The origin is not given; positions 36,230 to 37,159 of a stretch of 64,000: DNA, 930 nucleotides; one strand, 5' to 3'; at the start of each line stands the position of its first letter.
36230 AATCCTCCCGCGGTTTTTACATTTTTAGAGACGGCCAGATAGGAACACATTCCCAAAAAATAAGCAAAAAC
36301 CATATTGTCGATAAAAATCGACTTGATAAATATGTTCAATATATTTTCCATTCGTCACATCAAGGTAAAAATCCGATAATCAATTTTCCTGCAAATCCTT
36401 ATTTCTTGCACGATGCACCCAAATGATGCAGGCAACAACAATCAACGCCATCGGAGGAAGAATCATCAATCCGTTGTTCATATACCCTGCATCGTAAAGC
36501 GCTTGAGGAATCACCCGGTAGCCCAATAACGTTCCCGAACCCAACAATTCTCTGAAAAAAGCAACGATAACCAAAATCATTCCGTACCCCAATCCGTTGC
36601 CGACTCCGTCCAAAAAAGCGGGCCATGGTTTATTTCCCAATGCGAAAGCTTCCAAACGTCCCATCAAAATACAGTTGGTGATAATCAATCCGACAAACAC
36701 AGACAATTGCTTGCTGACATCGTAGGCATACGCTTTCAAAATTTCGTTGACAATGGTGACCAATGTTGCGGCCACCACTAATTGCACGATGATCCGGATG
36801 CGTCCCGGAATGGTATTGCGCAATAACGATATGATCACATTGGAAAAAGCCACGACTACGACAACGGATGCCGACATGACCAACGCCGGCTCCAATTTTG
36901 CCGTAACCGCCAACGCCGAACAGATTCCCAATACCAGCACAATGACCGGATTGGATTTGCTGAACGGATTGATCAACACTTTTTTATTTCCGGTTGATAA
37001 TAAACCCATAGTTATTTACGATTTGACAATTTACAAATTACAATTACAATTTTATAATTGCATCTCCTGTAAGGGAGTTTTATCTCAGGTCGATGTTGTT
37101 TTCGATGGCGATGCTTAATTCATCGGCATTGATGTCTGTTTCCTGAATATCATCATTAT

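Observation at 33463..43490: Na+-NQR operon interrupted at three junctions by unrelated genes packed at operon spacing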

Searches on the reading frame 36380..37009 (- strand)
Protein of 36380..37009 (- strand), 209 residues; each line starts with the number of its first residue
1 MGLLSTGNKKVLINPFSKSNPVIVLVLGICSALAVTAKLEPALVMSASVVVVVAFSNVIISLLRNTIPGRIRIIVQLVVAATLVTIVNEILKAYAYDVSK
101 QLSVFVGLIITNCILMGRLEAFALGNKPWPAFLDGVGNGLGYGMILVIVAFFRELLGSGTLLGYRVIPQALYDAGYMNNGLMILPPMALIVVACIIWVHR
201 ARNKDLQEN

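Call 3: search_protein_families(library=pfam, proteins=[window:36380-37009:-], max_evalue=0.01)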
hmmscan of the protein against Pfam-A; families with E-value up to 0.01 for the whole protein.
window:36380-37009:- (209 aa): 1 family
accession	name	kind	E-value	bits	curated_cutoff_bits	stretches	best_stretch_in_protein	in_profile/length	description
PF02508.19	Rnf-Nqr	-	5e-56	189.9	23.8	1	10-196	3-174/174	Rnf-Nqr subunit, membrane protein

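Call 4: search_protein_families(library=ncbifam, proteins=[window:36380-37009:-], max_evalue=0.01)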
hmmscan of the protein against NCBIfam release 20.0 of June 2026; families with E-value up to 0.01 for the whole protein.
window:36380-37009:- (209 aa): 11 families
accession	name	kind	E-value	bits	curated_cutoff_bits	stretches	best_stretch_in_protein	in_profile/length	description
NF006777.0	PRK09292.1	equivalog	1.1e-93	312.7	235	1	6-208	5-207/209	NADH:ubiquinone reductase (Na(+)-transporting) subunit D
TIGR01939.1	nqrD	equivalog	1.2e-91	306.2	244.85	1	7-208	5-207/207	NADH:ubiquinone reductase (Na(+)-transporting) subunit D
NF009070.0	PRK12405.1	subfamily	2.3e-51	174.2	184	1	8-206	4-210/231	electron transport complex subunit RsxE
TIGR01948.1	rnfE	subfamily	7.2e-48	162.8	213.4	1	10-204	2-195/196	RnfABCDGE type electron transport complex subunit E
NF041839.1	rnfE_Methano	equivalog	1.4e-41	142.6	350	1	14-200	8-193/203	Rnf electron transport complex subunit RnfE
TIGR01943.1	rnfA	subfamily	2.3e-18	67.3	229.3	1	19-178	14-180/190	RnfABCDGE type electron transport complex subunit A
NF041835.1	rnfA_Methano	equivalog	8.1e-13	49.2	300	1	19-154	17-158/195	Rnf electron transport complex subunit RnfA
NF003481.0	PRK05151.1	equivalog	2.3e-11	44.2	240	1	19-178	15-181/193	electron transport complex subunit RsxA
TIGR01940.1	nqrE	equivalog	9.3e-09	35.9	247.55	1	19-189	14-196/200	NADH:ubiquinone reductase (Na(+)-transporting) subunit E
NF002200.0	PRK01061.1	equivalog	4.8e-06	26.3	351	1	72-187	92-204/250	Na(+)-translocating NADH-quinone reductase subunit E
NF009108.0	PRK12456.1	equivalog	1.3e-05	25.4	398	1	20-188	17-193/199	Na(+)-translocating NADH-quinone reductase subunit E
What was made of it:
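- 36380..37009 (-): nqrD (209 aa). NF006777 313 bits (call 4).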

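Call 8: find_related_loci(query=window:36380-37009:-, collection=genome_contigs, flank=10000)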
Query window:36380-37009:- (209 aa) in genome_contigs; peptide patterns used: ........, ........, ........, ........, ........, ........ (x = any residue, [..] = any of these).
599 stretches matched a pattern (row limit reached: there are more); 556 encode a relative of the query (tblastn E <= 1e-3); the best 80 are kept; 80 distinct loci.
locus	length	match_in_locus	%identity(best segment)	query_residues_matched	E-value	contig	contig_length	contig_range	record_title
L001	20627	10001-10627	85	1-209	3e-112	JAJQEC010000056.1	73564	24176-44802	MAG: Candidatus Azobacteroides sp. isolate MI.4_1 NODE_41_length_73564_cov_15.049899, whole genome shotgun sequence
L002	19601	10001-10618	81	3-208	1e-109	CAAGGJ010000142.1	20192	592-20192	MAG TPA_asm: Bacteroidales bacterium, isolate HGM05219, WGS project CAAGGJ010000000 data, contig: SRS476193_84_k119_2836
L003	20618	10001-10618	81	3-208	2e-109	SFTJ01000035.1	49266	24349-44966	MAG: bacterium isolate W1P28.007 Contig462, whole genome shotgun sequence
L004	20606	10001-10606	80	7-208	8e-107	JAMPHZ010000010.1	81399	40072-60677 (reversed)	MAG: Odoribacter sp. isolate NALB_7961_4 Scaffold_#10__SCF_010___81399_bp, whole genome shotgun sequence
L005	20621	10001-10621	79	3-209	1e-106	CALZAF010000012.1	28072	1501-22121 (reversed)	MAG: uncultured bacterium isolate SRR14474046_bin.4_metaWRAP_v1.3_MAG genome assembly, contig: ERZ9423955.531, whole gen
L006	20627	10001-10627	78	1-209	3e-105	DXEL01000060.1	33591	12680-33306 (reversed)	MAG TPA_asm: Candidatus Parabacteroides intestinipullorum isolate ChiGjej6B6-14162 ChiGjej6B6M5__C242979_L33591_SAMN0800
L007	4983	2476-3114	76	1-209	2e-104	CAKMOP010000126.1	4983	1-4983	MAG TPA_asm: uncultured Porphyromonas sp. isolate ERR3827286_bin.2_metaWRAP_v1.1_MAG genome assembly, contig: ERZ4768129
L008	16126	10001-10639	76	1-209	3e-104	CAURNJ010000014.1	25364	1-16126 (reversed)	MAG TPA_asm: uncultured Porphyromonadaceae bacterium isolate ERR9968934_bin.2_MetaWRAP_v1.3_MAG genome assembly, contig:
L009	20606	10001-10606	82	8-209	1e-103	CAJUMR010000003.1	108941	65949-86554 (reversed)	MAG TPA_asm: uncultured Muribaculaceae bacterium isolate MGBC160006 genome assembly, contig: MGBC160006.3, whole genome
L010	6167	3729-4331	83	8-208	2e-103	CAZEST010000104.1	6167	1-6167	MAG TPA_asm: uncultured Alistipes sp. isolate SRP222552_co1_297 genome assembly, contig: NODE_14964_length_6167_cov_61.6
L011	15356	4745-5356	82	5-208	2e-103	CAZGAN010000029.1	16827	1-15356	MAG TPA_asm: uncultured Bacteroides sp. isolate SRP222552_co1_480 genome assembly, contig: NODE_2294_length_16827_cov_72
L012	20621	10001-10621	80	3-209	2e-103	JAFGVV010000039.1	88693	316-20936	MAG: Paludibacteraceae bacterium isolate ZodW_Metabat.183 k87_13519393, whole genome shotgun sequence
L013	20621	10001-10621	81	3-209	5e-103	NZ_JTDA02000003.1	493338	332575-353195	Coprobacter secundus strain 177 3, whole genome shotgun sequence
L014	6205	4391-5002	82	5-208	3e-103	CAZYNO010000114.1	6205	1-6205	MAG TPA_asm: uncultured Bacteroides sp. isolate SRP222552_co1_323 genome assembly, contig: NODE_14800_length_6205_cov_16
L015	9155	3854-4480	74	1-209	6e-103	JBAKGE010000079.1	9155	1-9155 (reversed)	MAG: Porphyromonadaceae bacterium isolate LSDV_89_cc_b0 NODE_259_length_9155_cov_3.119849, whole genome shotgun sequence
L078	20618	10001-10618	80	4-209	7e-100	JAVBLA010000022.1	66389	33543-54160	MAG: Bacteroidales bacterium isolate EPI_MAG_00011 c_000004126824, whole genome shotgun sequence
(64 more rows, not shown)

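Call 13: search_protein_families(library=pfam, proteins=[L078:6980-8053:+, L001:7217-7963:+, L001:4403-5632:+, L001:12880-13506:+, L078:12621-13127:+], max_evalue=0.01)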
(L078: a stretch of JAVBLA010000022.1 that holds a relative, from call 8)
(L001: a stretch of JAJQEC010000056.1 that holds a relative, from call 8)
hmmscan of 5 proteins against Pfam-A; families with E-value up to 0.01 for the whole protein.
L078:6980-8053:+ (357 aa): 2 families
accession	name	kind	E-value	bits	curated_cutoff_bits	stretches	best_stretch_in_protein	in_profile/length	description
PF04055.27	Radical_SAM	-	2.4e-15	57.6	29.5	1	53-202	3-152/166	Radical SAM superfamily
PF13186.11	SPASM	-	1.6e-11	44.8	21.5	1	282-348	1-67/67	Iron-sulfur cluster-binding domain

L001:7217-7963:+ (248 aa): 0 families

L001:4403-5632:+ (409 aa): 2 families
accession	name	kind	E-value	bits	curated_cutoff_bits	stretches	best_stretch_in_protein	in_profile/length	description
PF02687.27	FtsX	-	1.1e-15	58.2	25.5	1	279-402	2-116/120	FtsX-like permease C-terminal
PF12704.14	MacB_PCD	-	1.4e-10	42.2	27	1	25-248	1-206/207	MacB-like periplasmic core domain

L001:12880-13506:+ (208 aa): 1 family
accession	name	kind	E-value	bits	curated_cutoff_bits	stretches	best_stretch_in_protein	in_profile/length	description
PF11644.13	DUF3256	-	1.4e-53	181.8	25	1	17-206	2-195/195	Protein of unknown function (DUF3256)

L078:12621-13127:+ (168 aa): 1 family
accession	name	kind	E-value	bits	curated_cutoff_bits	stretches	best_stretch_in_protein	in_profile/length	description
PF09951.15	Imm33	-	3.4e-21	75.3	25.4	1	83-163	2-83/87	Immunity protein Imm33 domain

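Call 66: search_solved_structures(query=window:36380-37009:-, show_alignments=1, max_evalue=1e-20)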
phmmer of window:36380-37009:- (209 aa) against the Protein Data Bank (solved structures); distinct sequences matched with E-value up to 1e-20: 4.
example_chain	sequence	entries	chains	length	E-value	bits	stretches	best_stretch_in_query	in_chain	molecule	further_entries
7xk3_D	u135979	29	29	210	1.8e-67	230.5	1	9-201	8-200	Na(+)-translocating NADH-quinone reductase subunit D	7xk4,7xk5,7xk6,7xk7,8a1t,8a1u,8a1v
7zc6_E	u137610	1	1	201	1.8e-34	122.7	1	12-186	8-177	RnfE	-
9eri_E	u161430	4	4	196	6.3e-33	117.7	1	15-198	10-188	Na(+)-translocating ferredoxin:NAD(+) oxidoreductase complex subunit E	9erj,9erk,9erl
8ahx_E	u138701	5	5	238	3.3e-26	95.8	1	19-165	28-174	Ion-translocating oxidoreductase complex subunit E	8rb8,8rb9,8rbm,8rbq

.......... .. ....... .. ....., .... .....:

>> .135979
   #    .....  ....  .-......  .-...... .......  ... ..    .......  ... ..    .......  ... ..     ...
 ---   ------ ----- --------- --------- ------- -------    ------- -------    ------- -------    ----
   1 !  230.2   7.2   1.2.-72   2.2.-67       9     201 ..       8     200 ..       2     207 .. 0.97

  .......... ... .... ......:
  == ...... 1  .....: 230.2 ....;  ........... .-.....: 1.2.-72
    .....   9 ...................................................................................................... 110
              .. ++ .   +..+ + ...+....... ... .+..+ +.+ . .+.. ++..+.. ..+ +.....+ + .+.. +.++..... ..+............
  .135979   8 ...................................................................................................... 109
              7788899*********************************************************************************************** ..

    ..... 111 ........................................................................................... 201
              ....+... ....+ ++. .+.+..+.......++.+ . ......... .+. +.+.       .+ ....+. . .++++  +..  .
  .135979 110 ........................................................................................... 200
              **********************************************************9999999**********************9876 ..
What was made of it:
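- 36380..37009 (-): The Cys residues align with V. cholerae NqrD C29 and C112 (call 66).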
